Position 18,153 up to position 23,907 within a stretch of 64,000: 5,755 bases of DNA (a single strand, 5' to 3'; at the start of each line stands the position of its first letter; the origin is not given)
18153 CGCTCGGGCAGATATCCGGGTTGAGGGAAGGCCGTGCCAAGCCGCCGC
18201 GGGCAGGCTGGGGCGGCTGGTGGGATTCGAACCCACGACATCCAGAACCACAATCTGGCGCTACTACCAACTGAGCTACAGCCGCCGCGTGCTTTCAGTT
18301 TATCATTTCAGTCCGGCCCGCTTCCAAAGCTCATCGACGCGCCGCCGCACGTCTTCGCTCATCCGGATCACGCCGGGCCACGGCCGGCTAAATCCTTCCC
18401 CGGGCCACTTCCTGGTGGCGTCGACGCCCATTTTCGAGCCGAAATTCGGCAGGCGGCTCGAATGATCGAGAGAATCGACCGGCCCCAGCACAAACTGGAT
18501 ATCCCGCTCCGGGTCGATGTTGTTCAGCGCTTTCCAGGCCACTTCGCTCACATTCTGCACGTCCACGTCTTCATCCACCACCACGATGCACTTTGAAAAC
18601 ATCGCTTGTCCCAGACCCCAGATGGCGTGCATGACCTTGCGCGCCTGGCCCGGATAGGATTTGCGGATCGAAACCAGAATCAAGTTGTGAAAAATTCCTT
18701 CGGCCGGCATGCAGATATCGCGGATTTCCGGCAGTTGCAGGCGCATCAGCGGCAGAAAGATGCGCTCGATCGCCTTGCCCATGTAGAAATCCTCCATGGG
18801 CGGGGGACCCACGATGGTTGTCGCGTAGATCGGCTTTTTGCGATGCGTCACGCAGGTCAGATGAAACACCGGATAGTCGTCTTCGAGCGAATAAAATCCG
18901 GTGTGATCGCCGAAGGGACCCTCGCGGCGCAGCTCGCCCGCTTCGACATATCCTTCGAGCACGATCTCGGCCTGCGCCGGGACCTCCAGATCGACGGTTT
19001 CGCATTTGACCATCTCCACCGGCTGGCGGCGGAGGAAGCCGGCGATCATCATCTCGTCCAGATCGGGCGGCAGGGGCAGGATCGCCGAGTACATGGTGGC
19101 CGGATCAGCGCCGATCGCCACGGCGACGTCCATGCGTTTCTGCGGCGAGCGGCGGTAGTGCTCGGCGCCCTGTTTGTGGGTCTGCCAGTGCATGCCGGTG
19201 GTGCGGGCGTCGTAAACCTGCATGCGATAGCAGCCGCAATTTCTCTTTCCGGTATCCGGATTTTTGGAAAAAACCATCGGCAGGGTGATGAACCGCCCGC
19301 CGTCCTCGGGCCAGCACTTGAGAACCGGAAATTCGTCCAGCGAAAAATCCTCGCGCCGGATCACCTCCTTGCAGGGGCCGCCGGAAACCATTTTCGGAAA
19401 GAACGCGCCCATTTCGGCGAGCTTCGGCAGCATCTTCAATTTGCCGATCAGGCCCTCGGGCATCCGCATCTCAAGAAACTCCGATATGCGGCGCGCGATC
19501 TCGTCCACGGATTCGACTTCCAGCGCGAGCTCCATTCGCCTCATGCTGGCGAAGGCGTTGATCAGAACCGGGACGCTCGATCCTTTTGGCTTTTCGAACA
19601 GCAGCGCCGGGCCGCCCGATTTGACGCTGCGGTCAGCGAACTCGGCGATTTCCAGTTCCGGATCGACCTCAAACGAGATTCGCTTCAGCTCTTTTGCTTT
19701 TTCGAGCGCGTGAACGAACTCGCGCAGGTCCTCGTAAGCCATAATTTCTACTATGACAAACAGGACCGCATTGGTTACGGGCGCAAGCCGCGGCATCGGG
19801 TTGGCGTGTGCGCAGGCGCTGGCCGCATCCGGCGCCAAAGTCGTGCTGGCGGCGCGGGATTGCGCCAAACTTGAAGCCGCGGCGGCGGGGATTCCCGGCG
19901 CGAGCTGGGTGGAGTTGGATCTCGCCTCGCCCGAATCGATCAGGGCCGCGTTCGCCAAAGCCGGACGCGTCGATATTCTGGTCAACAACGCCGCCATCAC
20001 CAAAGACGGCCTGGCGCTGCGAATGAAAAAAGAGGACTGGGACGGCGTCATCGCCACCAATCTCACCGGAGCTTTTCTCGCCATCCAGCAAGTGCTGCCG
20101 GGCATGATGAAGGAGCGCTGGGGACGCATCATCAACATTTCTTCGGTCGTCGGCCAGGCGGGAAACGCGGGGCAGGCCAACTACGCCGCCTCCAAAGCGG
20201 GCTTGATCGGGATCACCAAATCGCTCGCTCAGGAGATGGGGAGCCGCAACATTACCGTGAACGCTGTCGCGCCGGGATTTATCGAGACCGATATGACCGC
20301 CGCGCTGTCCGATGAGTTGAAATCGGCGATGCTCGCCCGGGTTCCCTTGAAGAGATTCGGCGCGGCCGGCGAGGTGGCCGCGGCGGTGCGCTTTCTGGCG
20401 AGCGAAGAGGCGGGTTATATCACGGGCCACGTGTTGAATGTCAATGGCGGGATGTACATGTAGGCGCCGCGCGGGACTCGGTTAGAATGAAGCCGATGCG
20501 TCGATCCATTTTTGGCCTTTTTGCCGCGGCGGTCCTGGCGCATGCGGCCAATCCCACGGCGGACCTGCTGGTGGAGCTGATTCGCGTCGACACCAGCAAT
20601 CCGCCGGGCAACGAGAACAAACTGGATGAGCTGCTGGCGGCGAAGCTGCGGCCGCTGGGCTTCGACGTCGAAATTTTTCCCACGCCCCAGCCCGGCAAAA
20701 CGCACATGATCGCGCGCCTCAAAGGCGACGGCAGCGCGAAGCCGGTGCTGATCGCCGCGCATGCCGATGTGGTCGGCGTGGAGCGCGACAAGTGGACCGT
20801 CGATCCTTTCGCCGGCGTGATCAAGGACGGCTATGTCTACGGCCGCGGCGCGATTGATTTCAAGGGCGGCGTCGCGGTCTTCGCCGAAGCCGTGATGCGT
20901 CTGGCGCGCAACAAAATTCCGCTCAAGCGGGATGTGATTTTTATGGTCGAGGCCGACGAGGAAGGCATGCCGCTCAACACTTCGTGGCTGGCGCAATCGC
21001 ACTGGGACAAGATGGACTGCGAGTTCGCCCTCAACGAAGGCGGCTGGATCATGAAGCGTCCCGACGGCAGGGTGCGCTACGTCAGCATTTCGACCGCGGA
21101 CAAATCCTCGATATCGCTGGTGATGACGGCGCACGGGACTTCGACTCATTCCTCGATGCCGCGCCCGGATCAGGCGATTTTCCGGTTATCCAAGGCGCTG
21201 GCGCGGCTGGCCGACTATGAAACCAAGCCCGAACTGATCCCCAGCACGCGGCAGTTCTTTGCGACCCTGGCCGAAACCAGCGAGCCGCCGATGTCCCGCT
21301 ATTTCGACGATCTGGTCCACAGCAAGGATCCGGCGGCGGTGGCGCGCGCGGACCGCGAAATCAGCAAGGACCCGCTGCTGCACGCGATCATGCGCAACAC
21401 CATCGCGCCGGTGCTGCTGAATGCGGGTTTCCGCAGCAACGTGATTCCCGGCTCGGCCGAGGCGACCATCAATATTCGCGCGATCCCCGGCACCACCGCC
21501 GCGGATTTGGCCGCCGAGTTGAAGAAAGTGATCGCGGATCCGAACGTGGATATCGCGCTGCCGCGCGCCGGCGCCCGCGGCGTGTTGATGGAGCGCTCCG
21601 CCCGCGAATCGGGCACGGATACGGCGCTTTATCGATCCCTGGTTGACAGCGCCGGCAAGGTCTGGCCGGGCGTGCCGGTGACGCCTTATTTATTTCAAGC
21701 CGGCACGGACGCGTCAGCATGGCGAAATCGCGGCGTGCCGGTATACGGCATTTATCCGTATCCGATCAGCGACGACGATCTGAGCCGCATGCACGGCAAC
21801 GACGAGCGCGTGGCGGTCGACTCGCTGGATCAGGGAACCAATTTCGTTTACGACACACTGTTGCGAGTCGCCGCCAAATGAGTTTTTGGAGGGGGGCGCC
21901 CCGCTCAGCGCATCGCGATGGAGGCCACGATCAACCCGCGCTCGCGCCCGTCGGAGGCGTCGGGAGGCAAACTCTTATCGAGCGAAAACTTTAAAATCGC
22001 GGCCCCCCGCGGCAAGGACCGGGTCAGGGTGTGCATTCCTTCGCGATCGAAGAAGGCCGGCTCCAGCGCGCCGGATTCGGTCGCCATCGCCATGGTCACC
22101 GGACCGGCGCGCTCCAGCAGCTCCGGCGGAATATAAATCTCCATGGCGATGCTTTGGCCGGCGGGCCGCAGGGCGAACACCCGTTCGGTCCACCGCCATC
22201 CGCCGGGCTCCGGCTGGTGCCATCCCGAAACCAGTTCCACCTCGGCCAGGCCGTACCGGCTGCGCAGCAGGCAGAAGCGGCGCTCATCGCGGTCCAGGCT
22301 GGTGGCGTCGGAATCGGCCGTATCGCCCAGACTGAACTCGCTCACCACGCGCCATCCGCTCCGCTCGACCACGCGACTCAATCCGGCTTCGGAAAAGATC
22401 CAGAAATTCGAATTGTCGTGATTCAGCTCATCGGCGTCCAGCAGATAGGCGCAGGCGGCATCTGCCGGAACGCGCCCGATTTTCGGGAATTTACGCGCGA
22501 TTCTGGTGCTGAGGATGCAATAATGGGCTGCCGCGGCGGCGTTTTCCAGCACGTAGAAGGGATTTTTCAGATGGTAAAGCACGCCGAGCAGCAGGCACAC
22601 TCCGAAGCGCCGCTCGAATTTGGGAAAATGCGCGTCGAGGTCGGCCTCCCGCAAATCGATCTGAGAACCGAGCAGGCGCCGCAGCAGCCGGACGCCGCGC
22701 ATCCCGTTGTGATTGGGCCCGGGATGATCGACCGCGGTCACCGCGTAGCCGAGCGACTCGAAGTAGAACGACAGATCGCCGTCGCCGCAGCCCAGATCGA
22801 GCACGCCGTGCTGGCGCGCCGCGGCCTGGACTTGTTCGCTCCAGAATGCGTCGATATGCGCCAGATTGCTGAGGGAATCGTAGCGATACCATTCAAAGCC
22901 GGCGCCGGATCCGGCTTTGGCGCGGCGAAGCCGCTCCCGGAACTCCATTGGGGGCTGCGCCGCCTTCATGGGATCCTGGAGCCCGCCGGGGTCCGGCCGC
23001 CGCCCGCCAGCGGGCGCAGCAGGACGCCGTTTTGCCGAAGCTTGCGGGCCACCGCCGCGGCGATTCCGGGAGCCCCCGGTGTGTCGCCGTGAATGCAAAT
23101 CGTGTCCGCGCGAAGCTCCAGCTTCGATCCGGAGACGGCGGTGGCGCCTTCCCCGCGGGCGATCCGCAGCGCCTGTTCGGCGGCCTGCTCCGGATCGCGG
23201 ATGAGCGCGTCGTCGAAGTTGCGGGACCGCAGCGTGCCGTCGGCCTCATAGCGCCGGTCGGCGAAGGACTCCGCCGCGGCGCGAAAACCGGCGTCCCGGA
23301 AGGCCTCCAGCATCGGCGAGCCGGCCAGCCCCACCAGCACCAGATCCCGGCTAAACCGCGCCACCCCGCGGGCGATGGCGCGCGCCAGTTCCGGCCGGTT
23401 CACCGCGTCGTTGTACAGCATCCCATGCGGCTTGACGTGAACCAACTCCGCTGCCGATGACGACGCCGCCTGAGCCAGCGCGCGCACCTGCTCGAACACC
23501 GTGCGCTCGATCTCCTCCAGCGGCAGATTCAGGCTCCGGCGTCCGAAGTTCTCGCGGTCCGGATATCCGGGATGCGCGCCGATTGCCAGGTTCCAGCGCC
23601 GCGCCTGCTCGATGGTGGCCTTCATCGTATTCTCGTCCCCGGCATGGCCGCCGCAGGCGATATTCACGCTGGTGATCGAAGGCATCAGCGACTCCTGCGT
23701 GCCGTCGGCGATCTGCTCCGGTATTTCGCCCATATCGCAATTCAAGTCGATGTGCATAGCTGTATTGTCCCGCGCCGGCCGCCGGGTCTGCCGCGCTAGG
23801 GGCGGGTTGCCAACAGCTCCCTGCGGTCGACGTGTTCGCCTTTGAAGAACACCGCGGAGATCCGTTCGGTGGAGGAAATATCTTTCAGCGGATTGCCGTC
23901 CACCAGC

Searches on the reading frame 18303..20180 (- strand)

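Call 49: search_protein_families(library=pfam, proteins=[window:18303-20180:-], max_evalue=0.00001)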
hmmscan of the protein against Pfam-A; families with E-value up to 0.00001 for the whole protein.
window:18303-20180:- (625 aa): 3 families
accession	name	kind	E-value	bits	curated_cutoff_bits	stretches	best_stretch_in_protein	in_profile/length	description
PF01977.22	UbiD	-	1.2e-84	283.1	23.3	1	266-460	6-206/206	3-octaprenyl-4-hydroxybenzoate carboxy-lyase Rift-related domain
PF20696.2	UbiD_C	-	1.3e-46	158.1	24.2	1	466-588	2-127/127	3-octaprenyl-4-hydroxybenzoate carboxy-lyase C-terminal domain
PF20695.2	UbiD_N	-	8.5e-24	83.9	24.3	1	157-231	2-77/78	3-octaprenyl-4-hydroxybenzoate carboxy-lyase N-terminal domain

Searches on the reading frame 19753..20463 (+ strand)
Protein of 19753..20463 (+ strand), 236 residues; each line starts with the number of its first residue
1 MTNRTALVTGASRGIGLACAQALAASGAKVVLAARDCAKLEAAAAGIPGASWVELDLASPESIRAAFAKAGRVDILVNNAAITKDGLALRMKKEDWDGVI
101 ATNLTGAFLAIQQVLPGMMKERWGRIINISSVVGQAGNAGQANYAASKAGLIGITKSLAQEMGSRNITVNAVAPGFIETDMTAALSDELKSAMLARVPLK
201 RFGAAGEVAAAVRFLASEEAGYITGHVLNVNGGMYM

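Call 49: search_protein_families(library=pfam, proteins=[window:19753-20463:+], max_evalue=0.00001)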
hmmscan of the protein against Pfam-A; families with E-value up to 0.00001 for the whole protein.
window:19753-20463:+ (236 aa): 5 families
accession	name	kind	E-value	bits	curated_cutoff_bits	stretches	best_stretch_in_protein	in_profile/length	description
PF13561.12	adh_short_C2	-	3.9e-63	213.6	27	1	10-234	1-235/236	Enoyl-(Acyl carrier protein) reductase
PF00106.31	adh_short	-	2.2e-59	200.6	26.6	1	5-188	2-193/195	short chain dehydrogenase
PF08659.16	KR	-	1.9e-13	51.2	22.6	1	5-157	2-162/180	KR domain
PF01370.27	Epimerase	-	9.3e-08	32.2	20.9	1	6-167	1-165/240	NAD dependent epimerase/dehydratase family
PF13460.12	NAD_binding_10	-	1.2e-07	32.2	27.2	1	10-152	1-122/184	NAD(P)H-binding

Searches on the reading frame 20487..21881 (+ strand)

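Call 3: search_protein_families(library=pfam, proteins=[window:20487-21881:+], max_evalue=0.01)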
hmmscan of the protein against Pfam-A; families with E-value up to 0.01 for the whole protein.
window:20487-21881:+ (464 aa): 4 families
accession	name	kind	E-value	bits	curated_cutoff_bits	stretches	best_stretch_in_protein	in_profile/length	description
PF01546.33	Peptidase_M20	-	5.8e-26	92.1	24.6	1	88-459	1-205/206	Peptidase family M20/M25/M40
PF07687.19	M20_dimer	-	1.8e-12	47.6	21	1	204-354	2-104/107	Peptidase dimerisation domain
PF04389.22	Peptidase_M28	-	7.8e-11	42.5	21.3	1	75-211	3-116/193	Peptidase family M28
PF05343.19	Peptidase_M42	-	0.007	15.9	23.2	0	109-159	120-167/292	M42 glutamyl aminopeptidase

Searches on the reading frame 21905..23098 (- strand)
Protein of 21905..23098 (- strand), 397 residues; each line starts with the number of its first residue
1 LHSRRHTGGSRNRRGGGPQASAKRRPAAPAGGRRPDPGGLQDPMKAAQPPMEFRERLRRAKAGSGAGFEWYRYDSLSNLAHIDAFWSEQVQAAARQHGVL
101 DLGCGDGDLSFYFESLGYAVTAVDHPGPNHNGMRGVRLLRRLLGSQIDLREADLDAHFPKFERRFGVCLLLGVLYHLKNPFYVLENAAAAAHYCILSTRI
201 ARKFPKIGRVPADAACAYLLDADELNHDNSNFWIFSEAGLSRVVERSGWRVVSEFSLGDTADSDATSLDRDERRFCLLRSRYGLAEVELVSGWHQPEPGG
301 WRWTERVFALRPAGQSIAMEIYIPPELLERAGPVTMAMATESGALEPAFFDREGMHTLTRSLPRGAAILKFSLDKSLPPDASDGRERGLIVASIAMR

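Call 3: search_protein_families(library=pfam, proteins=[window:21905-23098:-], max_evalue=0.01)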
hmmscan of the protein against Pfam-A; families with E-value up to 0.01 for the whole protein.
window:21905-23098:- (397 aa): 6 families
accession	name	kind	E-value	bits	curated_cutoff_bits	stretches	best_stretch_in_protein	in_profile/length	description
PF13489.12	Methyltransf_23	-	3.1e-08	34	27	1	95-253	22-163/164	Methyltransferase domain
PF03848.20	TehB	-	8.4e-06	25.8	20.4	1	96-129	31-64/193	Tellurite resistance protein TehB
PF13649.12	Methyltransf_25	-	4e-05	24.7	27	1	99-180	1-80/97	Methyltransferase domain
PF08242.18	Methyltransf_12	-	5.1e-05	24.4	30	1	100-190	1-91/98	Methyltransferase domain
PF08241.18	Methyltransf_11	-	0.0002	22.3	21.2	1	100-187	1-83/95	Methyltransferase domain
PF07021.18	MetW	-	0.0029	17.7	21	1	98-197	16-108/193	Methionine biosynthesis protein MetW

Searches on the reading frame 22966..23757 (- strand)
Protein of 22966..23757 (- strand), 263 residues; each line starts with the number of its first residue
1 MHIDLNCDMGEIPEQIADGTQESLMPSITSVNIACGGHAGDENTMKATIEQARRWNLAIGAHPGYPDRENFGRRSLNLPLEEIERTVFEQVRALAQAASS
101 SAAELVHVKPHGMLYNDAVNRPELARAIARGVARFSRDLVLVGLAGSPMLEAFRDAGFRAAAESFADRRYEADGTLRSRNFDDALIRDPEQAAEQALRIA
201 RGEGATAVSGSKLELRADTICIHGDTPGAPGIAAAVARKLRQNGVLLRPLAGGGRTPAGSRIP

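Call 3: search_protein_families(library=pfam, proteins=[window:22966-23757:-], max_evalue=0.01)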
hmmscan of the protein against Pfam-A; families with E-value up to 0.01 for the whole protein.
window:22966-23757:- (263 aa): 1 family
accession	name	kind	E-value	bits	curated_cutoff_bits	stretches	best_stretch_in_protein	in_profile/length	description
PF03746.21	LamB_YcsF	-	6.4e-85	285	22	1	3-240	1-238/239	LamB/YcsF family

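Call 4: search_protein_families(library=ncbifam, proteins=[window:22966-23757:-], max_evalue=0.01)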
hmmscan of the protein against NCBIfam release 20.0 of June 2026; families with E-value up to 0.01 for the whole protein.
window:22966-23757:- (263 aa): 5 families
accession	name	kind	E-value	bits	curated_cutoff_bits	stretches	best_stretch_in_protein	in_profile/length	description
NF003814.0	PRK05406.1-3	subfamily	2.9e-84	282.3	226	1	1-250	3-252/256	5-oxoprolinase subunit PxpA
NF003815.0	PRK05406.1-4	equivalog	5.7e-72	242.1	337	1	1-247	2-243/247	5-oxoprolinase subunit PxpA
NF003813.0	PRK05406.1-2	equivalog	3.4e-71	239.5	392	1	1-246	2-247/252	5-oxoprolinase subunit PxpA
NF003816.0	PRK05406.1-5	subfamily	3.6e-66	223.2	213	1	3-239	2-241/246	5-oxoprolinase subunit PxpA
NF003812.0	PRK05406.1-1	equivalog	5.7e-66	222.6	378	1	1-242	1-233/244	5-oxoprolinase subunit PxpA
